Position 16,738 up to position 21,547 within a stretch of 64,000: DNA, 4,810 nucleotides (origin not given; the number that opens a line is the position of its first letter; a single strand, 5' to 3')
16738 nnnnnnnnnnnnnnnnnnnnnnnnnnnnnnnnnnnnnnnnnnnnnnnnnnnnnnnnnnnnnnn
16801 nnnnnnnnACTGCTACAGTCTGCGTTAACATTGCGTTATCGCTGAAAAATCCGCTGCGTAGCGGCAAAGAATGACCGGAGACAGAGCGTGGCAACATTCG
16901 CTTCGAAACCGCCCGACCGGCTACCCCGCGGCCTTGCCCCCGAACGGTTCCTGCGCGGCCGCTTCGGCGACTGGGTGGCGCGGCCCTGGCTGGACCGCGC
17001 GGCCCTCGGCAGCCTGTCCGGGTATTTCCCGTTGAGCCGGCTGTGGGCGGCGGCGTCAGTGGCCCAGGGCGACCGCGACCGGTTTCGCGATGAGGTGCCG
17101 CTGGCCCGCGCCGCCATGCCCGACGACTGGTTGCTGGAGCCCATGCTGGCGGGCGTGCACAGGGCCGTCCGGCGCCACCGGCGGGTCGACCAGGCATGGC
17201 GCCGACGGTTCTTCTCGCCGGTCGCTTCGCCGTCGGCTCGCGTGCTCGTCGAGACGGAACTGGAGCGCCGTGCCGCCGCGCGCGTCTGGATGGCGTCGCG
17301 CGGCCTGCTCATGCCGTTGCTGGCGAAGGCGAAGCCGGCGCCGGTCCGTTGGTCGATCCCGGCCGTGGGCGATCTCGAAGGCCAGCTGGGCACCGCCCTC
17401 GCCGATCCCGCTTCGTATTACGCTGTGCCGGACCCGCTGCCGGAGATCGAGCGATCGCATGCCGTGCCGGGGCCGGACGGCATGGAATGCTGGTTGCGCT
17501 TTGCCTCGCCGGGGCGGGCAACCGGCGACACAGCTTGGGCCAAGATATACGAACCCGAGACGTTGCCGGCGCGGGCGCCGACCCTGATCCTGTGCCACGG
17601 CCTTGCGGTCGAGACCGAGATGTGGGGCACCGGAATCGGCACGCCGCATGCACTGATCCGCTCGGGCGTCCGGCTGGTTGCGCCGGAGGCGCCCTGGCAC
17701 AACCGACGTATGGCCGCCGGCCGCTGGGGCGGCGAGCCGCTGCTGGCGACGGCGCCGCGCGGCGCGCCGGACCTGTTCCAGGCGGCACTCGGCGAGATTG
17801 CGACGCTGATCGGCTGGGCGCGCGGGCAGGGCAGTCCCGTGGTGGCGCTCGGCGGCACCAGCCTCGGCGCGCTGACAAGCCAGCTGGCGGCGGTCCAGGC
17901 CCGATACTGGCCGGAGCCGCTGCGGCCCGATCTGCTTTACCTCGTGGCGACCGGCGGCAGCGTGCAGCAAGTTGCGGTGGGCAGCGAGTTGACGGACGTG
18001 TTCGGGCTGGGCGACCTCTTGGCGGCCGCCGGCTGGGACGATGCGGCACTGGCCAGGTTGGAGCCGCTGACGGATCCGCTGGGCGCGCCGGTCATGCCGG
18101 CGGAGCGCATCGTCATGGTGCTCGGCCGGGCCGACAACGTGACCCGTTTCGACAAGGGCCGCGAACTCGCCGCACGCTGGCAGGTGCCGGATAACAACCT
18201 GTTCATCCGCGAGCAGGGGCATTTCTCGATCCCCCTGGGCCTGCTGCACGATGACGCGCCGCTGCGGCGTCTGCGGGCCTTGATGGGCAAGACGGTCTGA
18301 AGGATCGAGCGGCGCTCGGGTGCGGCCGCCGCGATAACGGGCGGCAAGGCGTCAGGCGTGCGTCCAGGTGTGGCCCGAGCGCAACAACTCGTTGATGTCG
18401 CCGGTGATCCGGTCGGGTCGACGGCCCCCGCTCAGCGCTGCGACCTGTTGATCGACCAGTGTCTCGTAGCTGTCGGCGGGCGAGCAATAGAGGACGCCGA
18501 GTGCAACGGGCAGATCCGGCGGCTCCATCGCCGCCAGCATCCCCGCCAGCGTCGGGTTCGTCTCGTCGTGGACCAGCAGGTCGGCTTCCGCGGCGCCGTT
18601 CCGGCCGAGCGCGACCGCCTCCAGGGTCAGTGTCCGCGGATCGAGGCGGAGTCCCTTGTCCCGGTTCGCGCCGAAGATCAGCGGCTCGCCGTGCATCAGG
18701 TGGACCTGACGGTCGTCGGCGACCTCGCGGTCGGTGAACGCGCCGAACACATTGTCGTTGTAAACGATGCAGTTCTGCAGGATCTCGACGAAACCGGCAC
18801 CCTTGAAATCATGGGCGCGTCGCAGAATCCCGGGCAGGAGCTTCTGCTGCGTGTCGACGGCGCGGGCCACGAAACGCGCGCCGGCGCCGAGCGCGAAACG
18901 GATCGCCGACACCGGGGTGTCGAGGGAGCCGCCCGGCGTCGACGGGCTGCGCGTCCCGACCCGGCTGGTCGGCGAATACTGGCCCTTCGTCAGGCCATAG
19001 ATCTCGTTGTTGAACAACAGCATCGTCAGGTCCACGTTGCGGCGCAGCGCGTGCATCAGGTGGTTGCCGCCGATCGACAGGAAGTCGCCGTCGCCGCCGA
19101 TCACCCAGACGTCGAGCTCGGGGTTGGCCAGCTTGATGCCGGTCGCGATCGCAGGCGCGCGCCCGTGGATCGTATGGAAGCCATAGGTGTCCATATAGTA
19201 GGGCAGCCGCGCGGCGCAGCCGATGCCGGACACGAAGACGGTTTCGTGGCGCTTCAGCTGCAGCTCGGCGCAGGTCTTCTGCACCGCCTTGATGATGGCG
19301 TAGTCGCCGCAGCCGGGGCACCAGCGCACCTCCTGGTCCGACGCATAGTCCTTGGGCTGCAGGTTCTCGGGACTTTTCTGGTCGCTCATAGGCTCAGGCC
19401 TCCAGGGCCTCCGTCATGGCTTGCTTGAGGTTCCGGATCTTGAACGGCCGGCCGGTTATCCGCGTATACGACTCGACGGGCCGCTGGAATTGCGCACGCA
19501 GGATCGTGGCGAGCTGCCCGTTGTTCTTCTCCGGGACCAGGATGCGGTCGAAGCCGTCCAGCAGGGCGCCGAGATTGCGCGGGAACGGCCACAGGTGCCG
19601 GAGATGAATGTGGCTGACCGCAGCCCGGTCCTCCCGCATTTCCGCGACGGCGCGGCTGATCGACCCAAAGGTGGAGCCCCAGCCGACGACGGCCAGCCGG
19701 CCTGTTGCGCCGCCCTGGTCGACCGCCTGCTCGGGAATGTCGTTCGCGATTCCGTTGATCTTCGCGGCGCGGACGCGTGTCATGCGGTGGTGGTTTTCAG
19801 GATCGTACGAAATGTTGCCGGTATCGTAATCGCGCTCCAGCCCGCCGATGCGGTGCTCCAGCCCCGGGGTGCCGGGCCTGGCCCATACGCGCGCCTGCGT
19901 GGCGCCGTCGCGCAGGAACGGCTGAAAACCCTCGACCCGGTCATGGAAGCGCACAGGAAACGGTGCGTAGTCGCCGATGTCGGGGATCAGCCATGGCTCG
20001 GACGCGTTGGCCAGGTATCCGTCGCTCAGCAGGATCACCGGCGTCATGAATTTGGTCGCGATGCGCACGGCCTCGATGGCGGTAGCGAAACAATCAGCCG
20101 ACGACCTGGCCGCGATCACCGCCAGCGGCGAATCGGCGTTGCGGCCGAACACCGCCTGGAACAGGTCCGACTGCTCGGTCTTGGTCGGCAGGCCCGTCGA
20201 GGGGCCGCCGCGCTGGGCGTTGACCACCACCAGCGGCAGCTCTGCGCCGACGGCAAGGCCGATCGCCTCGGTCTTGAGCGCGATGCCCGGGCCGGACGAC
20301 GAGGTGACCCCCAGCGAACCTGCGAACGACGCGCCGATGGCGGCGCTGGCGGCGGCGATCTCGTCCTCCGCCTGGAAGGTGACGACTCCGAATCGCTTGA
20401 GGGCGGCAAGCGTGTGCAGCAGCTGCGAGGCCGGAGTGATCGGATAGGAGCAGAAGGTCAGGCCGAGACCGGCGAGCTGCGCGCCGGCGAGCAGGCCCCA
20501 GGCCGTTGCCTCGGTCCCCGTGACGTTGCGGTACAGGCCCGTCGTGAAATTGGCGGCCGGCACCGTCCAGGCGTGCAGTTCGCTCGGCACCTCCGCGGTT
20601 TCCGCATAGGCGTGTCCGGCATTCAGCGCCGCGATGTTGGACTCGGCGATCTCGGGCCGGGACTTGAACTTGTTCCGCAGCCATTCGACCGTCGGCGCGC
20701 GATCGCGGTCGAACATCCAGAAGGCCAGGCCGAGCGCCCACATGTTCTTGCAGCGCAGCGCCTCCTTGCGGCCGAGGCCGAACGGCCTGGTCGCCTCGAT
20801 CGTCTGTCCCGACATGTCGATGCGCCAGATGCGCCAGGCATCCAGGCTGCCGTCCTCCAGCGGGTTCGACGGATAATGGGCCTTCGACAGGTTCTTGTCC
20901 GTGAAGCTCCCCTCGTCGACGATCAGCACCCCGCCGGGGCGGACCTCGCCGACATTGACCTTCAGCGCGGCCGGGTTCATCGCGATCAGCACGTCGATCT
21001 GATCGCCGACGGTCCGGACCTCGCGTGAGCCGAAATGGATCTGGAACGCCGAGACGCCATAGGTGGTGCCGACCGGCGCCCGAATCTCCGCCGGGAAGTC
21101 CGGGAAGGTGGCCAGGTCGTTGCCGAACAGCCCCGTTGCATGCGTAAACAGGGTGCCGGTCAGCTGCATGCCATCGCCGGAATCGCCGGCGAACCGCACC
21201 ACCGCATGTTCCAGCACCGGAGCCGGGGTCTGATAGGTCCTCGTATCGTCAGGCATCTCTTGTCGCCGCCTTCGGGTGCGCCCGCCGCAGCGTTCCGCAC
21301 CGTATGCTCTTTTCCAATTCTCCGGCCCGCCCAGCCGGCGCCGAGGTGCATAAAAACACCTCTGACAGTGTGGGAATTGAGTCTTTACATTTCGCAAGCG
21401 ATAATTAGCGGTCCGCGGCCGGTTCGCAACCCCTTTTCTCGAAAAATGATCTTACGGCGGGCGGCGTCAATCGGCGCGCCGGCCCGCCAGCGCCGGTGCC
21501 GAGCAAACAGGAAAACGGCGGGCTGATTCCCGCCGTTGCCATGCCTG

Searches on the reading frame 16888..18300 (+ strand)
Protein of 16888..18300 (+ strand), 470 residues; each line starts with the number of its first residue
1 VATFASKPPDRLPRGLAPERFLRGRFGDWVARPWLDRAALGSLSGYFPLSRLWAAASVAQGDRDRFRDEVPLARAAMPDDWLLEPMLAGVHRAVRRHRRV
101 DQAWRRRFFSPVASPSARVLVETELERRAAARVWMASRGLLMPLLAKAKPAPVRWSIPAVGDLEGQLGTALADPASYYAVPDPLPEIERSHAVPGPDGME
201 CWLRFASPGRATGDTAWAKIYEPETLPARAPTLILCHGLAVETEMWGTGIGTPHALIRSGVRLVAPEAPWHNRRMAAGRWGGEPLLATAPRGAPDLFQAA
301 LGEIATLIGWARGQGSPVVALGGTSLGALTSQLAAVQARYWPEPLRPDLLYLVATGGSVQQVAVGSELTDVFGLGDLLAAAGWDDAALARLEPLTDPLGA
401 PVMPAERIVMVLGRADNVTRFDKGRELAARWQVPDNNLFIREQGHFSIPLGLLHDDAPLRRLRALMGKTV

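Call 4: search_protein_families(library=pfam, proteins=[window:16888-18300:+], max_evalue=0.1)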
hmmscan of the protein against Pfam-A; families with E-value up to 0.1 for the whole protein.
window:16888-18300:+ (470 aa): 0 families

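Call 5: search_protein_families(library=ncbifam, proteins=[window:16888-18300:+], max_evalue=0.1)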
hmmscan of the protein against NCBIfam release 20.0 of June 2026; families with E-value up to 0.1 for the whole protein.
window:16888-18300:+ (470 aa): 1 family
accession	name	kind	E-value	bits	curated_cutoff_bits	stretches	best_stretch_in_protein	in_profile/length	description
NF050058.1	e_dPHAscl_type1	hypoth_equivalog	0.073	12.5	150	0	218-275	10-67/276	extracellular catalytic domain type 1 short-chain-length polyhydroxyalkanoate depolymerase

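Call 72: search_protein_families(library=pfam, proteins=[window:16888-18300:+], max_evalue=10)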
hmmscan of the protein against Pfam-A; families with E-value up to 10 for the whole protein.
window:16888-18300:+ (470 aa): 1 family
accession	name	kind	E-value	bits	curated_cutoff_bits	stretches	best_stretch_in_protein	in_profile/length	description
PF20408.4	Abhydrolase_11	-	0.13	12.4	27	1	49-97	123-171/193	Alpha/beta hydrolase domain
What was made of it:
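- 16888..18300 (+): p470: conserved 470-aa protein of unknown family, divergent from the cluster, with a G-x-S-x-G-like GGTSLGA stretch. A recurrent neighbour of mem534 homologs. No Pfam family (calls 4, 72).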

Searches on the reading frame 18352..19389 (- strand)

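Call 7: search_protein_families(library=pfam, proteins=[window:18352-19389:-], max_evalue=0.001)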
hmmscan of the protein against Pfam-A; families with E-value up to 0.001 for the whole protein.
window:18352-19389:- (345 aa): 1 family
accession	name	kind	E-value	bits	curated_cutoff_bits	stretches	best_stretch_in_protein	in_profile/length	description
PF02775.26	TPP_enzyme_C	-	3.6e-29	102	21.9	1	59-203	5-151/151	Thiamine pyrophosphate enzyme, C-terminal TPP binding domain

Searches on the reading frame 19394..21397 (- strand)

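Call 7: search_protein_families(library=pfam, proteins=[window:19394-21397:-], max_evalue=0.001)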
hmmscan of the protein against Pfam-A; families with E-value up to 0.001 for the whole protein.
window:19394-21397:- (667 aa): 4 families
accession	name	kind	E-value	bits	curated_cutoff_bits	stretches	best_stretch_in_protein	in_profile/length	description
PF01855.24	POR_N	-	4.5e-51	174.2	27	1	314-522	10-218/231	Pyruvate flavodoxin/ferredoxin oxidoreductase, thiamine diP-bdg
PF01558.24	POR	-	1.5e-25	90.8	27.4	1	74-262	2-172/173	Pyruvate ferredoxin/flavodoxin oxidoreductase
PF17147.9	PFOR_II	-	3.4e-09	37.4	27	1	569-656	4-101/102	Pyruvate:ferredoxin oxidoreductase core domain II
PF02776.23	TPP_enzyme_N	-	0.0006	20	26.8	1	322-409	23-111/119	Thiamine pyrophosphate enzyme, N-terminal TPP binding domain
